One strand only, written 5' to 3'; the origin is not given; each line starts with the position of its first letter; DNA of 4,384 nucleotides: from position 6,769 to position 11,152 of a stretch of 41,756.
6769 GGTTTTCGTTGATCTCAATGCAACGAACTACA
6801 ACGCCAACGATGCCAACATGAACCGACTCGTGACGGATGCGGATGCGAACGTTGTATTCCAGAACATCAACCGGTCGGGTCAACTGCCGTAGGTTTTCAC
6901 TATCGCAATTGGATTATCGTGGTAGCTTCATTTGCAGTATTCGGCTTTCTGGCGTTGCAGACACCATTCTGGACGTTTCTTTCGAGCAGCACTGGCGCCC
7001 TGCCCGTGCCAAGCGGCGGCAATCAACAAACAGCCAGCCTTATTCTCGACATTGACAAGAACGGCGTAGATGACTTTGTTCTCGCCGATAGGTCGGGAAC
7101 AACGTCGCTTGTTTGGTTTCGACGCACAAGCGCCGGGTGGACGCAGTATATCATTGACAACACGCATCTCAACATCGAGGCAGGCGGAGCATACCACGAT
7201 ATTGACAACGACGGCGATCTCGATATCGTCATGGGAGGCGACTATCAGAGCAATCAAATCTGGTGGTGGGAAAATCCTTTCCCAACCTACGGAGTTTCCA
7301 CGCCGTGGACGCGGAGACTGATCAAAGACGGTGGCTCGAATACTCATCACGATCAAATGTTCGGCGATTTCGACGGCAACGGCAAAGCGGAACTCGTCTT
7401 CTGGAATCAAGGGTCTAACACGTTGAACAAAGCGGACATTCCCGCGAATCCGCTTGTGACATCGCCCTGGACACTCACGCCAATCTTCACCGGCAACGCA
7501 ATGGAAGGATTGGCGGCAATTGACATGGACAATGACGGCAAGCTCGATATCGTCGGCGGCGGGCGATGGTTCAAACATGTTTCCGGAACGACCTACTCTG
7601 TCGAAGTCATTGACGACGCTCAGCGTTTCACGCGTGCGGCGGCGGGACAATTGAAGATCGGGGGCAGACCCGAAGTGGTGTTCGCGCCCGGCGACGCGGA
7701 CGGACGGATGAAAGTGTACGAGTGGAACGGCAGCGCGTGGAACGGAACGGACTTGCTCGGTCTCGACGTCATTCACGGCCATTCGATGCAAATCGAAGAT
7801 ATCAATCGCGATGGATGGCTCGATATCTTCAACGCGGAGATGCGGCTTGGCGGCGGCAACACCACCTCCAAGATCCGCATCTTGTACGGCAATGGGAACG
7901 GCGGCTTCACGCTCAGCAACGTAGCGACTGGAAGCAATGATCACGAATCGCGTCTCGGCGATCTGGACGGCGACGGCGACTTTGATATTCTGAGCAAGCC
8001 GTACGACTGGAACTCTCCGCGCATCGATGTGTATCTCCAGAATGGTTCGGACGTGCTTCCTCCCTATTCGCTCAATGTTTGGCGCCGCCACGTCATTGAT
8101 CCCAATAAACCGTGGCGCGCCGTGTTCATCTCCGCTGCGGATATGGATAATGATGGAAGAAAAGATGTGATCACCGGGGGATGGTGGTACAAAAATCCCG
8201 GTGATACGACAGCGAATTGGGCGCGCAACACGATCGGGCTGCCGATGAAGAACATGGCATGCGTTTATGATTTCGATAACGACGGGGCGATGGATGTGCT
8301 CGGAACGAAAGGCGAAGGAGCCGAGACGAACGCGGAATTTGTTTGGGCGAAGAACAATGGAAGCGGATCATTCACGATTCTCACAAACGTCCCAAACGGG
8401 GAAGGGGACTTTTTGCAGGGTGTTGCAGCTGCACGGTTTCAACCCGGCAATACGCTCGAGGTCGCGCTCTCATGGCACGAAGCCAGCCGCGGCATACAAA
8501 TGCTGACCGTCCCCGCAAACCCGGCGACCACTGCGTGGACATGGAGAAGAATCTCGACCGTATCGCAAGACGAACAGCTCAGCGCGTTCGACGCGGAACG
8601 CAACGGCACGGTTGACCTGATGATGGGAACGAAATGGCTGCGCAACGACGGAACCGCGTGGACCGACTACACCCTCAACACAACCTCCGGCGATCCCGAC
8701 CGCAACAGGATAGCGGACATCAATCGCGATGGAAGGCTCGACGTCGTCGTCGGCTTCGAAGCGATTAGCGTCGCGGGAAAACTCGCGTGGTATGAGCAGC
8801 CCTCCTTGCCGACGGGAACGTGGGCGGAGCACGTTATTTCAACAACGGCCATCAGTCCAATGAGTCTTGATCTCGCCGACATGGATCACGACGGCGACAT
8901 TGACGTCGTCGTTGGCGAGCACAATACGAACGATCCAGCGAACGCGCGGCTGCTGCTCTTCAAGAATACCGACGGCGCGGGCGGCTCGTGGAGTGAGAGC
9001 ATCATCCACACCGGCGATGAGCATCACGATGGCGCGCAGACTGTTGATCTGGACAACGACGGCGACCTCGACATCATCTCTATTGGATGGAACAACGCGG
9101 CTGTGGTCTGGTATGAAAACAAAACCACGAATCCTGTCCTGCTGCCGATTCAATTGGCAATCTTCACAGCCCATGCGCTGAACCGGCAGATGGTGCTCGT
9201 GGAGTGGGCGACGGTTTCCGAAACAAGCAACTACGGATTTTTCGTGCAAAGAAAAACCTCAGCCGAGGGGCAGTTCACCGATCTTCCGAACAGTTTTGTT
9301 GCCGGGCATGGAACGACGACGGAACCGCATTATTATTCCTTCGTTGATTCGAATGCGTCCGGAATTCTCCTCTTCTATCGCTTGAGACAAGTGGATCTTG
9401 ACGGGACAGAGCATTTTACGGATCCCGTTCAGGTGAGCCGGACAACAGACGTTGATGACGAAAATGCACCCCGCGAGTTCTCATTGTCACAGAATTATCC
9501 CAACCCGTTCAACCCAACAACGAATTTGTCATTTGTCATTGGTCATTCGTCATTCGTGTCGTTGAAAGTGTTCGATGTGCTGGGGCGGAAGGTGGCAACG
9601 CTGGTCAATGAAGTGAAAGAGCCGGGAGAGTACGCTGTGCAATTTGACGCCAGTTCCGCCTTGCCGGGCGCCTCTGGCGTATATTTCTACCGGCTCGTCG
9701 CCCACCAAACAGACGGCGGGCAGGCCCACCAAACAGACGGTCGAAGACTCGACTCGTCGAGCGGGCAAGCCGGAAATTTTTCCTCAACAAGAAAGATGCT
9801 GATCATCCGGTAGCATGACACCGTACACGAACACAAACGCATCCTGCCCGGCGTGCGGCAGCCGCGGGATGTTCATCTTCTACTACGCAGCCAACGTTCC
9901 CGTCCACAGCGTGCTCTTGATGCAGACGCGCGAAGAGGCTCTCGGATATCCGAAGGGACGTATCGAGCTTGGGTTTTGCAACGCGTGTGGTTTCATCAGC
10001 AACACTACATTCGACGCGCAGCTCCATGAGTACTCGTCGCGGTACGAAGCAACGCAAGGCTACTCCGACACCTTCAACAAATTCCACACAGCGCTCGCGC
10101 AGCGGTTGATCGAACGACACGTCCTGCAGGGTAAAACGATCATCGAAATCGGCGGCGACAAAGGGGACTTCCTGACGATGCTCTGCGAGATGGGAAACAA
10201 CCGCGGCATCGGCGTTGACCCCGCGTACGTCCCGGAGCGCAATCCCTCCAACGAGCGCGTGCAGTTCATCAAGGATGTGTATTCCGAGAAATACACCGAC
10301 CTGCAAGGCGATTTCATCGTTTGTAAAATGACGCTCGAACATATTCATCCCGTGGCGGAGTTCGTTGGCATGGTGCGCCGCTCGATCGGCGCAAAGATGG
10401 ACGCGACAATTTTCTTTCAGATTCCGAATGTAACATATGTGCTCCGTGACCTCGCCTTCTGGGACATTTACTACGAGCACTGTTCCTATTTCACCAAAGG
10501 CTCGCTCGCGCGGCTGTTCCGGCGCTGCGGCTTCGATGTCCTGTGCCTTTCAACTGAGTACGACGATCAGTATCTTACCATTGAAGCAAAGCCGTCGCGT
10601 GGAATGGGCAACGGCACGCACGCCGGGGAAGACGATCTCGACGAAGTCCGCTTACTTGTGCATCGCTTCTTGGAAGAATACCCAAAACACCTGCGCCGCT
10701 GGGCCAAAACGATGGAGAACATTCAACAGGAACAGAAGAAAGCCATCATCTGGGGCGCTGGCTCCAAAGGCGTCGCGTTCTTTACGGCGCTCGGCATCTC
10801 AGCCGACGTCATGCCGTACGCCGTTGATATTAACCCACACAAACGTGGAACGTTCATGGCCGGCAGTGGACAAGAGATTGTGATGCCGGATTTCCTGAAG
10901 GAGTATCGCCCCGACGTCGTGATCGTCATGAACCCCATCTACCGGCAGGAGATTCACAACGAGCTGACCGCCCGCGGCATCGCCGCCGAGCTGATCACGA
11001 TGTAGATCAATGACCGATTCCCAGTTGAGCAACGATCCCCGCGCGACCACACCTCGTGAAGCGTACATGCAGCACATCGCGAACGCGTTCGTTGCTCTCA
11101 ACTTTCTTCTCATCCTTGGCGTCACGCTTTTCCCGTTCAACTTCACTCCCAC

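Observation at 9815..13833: Translationally coupled trio: Zn-ribbon C-methyltransferase paralog / VanZ-LamG membrane protein / second paralog, a candidate undescribed module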

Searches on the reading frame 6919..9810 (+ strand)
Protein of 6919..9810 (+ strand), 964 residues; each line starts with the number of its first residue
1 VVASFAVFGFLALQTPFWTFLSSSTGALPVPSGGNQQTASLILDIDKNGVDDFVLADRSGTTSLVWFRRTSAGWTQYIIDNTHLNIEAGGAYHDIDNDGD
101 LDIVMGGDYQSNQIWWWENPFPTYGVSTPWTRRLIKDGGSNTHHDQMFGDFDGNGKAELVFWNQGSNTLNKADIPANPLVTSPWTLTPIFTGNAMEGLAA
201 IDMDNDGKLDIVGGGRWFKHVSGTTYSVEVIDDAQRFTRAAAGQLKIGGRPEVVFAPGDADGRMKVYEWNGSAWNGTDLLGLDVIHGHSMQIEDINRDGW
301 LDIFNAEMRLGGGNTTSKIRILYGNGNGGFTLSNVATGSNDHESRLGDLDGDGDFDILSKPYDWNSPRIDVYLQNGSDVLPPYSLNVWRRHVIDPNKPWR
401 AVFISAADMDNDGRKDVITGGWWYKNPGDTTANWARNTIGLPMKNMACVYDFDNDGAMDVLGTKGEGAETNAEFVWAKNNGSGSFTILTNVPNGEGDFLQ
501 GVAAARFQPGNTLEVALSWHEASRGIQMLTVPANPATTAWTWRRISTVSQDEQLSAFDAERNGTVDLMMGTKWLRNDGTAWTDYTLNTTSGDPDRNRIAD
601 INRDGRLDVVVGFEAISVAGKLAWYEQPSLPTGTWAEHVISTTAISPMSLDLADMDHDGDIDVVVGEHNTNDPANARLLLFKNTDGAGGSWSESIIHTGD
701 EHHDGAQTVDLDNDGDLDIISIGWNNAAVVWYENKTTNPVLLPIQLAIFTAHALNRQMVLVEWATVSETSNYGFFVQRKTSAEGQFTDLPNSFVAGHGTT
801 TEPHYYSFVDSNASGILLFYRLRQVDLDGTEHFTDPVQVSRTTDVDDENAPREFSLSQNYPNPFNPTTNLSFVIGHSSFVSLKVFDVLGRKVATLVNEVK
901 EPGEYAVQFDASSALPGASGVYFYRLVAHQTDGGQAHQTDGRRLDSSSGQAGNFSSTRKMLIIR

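Call 7: search_protein_families(library=pfam, proteins=[window:6919-9810:+], max_evalue=0.01)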
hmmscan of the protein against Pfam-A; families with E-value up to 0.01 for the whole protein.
window:6919-9810:+ (964 aa): 3 families
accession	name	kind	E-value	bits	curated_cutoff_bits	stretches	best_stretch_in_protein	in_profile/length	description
PF13517.12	FG-GAP_3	-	2.2e-49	166.3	26.9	9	600-665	1-61/61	FG-GAP-like repeat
PF01839.29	FG-GAP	-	3.6e-14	52.7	22.1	0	599-612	8-21/37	FG-GAP repeat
PF18962.6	Por_Secre_tail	-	8.2e-05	23.3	27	1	860-930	2-66/75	Secretion system C-terminal sorting domain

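Call 8: search_protein_families(library=ncbifam, proteins=[window:6919-9810:+], max_evalue=0.01)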
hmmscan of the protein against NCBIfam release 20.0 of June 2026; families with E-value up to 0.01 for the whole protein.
window:6919-9810:+ (964 aa): 4 families
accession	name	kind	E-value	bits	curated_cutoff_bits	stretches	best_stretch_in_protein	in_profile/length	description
TIGR04183.1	Por_Secre_tail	domain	2.5e-07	30.6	23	1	860-928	2-60/72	T9SS type A sorting domain-containing protein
NF052323.1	T9SSA_dep_M6i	equivalog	3.8e-06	25.1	600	1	858-934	959-1031/1043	T9SS-dependent M6-like inactivated metalloprotease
NF033707.1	T9SS_sortase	equivalog_domain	7.8e-05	20.5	420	1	857-937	999-1086/1095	type IX secretion system sortase PorU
NF038113.1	T9SSA_dep_M36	equivalog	9.1e-05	20.8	885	1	826-902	764-838/869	T9SS-dependent M36 family metallopeptidase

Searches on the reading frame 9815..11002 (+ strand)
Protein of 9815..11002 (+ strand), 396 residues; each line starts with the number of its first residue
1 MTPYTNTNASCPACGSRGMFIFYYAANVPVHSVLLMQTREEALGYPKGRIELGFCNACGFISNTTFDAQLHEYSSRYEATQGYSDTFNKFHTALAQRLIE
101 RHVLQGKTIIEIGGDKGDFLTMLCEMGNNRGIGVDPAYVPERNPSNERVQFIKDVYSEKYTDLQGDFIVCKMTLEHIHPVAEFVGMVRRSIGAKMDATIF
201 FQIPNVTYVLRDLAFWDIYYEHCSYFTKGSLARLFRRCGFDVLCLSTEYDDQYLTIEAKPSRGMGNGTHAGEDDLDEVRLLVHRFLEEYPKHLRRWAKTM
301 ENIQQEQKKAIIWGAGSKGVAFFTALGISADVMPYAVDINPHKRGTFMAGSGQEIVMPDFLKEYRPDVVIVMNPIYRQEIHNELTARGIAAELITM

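Call 7: search_protein_families(library=pfam, proteins=[window:9815-11002:+], max_evalue=0.01)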
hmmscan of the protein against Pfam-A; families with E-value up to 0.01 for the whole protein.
window:9815-11002:+ (396 aa): 2 families
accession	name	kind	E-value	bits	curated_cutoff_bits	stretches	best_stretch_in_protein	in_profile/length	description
PF13489.12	Methyltransf_23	-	2.3e-18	66.9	27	1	96-244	10-163/164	Methyltransferase domain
PF08484.17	Methyltransf_14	-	2e-16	60.6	23.5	1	283-385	44-146/160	C-methyltransferase C-terminal domain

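Call 8: search_protein_families(library=ncbifam, proteins=[window:9815-11002:+], max_evalue=0.01)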
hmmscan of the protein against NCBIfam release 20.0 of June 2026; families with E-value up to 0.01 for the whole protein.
window:9815-11002:+ (396 aa): 0 families

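Call 23: search_solved_structures(query=window:9815-11002:+, max_evalue=0.001)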
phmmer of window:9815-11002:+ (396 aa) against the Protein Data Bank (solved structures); distinct sequences matched with E-value up to 0.001: 10.
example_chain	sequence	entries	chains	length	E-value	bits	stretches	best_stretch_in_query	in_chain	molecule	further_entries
4rv9_A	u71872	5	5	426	1.3e-15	60.5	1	44-380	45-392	D-mycarose 3-C-methyltransferase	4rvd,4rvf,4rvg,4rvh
5t64_A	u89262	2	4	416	2.3e-11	46.5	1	47-369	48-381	Sugar 3-C-methyl transferase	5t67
5t6b_A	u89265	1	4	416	1.1e-09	41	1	47-371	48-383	Sugar 3-C-methyl transferase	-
3ndi_A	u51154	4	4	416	4.3e-07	32.5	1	49-370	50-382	Methyltransferase | TcaB9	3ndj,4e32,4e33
4e31_A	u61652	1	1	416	6e-07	32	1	49-370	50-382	TcaB9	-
4e2y_A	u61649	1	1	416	1.1e-06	31.1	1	49-370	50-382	TcaB9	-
4e2x_A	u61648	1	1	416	1.5e-06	30.6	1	49-370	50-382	TcaB9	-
4e2w_A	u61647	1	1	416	3.4e-06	29.5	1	49-370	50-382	TcaB9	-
4e2z_A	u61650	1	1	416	4e-06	29.3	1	49-370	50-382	TcaB9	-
4e30_A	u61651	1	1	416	8.9e-06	28.1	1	49-370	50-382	TcaB9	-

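Call 45: search_solved_structures(query=window:9815-11002:+, max_evalue=0.00001, show_alignments=4)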
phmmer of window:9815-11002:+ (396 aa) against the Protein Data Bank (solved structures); distinct sequences matched with E-value up to 0.00001: 10.
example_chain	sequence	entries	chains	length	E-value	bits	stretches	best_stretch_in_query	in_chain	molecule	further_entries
4rv9_A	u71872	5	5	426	1.3e-15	60.5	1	44-380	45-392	D-mycarose 3-C-methyltransferase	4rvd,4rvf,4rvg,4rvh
5t64_A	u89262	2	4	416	2.3e-11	46.5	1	47-369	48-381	Sugar 3-C-methyl transferase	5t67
5t6b_A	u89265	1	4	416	1.1e-09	41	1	47-371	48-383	Sugar 3-C-methyl transferase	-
3ndi_A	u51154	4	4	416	4.3e-07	32.5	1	49-370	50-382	Methyltransferase | TcaB9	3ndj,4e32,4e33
4e31_A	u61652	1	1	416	6e-07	32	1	49-370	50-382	TcaB9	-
4e2y_A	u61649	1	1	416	1.1e-06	31.1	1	49-370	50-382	TcaB9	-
4e2x_A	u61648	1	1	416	1.5e-06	30.6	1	49-370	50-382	TcaB9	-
4e2w_A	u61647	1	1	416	3.4e-06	29.5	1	49-370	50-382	TcaB9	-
4e2z_A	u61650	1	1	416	4e-06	29.3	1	49-370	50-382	TcaB9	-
4e30_A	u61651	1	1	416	8.9e-06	28.1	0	49-370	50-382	TcaB9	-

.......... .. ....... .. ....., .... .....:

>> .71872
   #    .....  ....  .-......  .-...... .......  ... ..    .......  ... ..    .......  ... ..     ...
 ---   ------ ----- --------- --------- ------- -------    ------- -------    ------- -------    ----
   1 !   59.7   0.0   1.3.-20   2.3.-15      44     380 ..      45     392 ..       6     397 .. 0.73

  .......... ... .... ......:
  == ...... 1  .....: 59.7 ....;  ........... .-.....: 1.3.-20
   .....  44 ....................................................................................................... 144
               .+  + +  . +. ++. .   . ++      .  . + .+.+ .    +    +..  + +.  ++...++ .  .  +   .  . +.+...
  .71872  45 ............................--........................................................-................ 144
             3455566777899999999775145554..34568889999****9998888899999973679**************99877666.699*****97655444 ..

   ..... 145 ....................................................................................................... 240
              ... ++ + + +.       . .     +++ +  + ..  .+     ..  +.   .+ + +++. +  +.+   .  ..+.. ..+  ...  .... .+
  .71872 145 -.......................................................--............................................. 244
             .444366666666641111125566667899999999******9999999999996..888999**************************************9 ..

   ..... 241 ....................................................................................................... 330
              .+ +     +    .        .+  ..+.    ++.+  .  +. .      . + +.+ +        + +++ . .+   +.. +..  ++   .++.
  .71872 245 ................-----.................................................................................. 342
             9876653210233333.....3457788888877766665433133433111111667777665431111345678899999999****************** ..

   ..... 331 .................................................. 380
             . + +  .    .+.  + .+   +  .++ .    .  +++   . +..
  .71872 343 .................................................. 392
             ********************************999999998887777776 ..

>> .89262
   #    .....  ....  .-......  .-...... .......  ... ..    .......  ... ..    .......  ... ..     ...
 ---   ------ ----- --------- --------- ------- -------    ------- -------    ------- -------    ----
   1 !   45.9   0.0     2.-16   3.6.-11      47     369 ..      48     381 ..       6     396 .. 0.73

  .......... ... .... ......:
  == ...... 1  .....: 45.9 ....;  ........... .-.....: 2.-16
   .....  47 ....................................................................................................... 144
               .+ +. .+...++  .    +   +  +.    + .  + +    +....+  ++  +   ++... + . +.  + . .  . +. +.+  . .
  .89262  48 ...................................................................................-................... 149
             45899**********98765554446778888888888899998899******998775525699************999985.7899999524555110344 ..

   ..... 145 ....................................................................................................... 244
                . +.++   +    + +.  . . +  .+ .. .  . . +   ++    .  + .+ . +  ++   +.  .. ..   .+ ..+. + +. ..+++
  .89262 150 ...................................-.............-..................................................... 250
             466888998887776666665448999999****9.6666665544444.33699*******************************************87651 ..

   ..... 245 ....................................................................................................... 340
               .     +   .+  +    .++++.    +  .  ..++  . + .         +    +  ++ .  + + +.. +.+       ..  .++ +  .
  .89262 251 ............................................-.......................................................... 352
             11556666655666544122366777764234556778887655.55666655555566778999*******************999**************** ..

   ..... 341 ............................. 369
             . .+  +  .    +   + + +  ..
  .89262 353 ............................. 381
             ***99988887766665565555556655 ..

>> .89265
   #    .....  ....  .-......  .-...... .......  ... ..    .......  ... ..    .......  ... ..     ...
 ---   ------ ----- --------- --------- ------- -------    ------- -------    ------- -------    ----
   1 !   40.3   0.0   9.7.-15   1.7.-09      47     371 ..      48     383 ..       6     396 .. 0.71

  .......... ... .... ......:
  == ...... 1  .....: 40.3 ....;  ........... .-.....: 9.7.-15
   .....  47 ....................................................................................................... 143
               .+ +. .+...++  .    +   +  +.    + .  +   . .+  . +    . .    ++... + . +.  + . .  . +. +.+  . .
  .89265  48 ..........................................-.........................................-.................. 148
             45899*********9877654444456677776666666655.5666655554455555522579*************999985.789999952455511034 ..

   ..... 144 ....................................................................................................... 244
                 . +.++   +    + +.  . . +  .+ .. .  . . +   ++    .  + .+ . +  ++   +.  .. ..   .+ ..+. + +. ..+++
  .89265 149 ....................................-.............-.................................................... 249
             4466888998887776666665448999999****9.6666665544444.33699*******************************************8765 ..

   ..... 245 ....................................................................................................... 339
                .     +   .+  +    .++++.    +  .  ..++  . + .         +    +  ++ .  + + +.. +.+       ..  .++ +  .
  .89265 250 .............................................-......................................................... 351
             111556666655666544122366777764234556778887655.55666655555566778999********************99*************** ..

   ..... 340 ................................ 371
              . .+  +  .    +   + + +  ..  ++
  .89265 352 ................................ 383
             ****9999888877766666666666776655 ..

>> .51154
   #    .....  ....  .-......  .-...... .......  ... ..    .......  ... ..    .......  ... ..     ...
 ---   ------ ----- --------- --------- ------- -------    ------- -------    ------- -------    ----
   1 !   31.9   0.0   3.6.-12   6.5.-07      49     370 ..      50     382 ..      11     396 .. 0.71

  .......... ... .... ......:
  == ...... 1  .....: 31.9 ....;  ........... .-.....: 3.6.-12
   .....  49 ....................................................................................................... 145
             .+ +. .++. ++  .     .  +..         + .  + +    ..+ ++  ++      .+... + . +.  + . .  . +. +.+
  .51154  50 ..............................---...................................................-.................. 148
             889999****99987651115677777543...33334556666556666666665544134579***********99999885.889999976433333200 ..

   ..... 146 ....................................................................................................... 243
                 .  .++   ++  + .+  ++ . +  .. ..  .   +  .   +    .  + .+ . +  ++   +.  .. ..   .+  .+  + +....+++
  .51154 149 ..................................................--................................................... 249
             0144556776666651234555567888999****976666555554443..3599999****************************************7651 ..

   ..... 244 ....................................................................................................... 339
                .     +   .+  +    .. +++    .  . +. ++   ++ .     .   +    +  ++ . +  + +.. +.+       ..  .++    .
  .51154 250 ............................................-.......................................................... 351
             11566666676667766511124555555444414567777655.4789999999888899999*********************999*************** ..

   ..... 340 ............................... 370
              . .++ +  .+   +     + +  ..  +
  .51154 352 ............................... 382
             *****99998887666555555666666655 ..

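Call 81: search_protein_families(library=padloc, proteins=[window:9815-11002:+], max_evalue=0.001)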
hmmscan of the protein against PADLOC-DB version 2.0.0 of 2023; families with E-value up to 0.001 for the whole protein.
window:9815-11002:+ (396 aa): 0 families
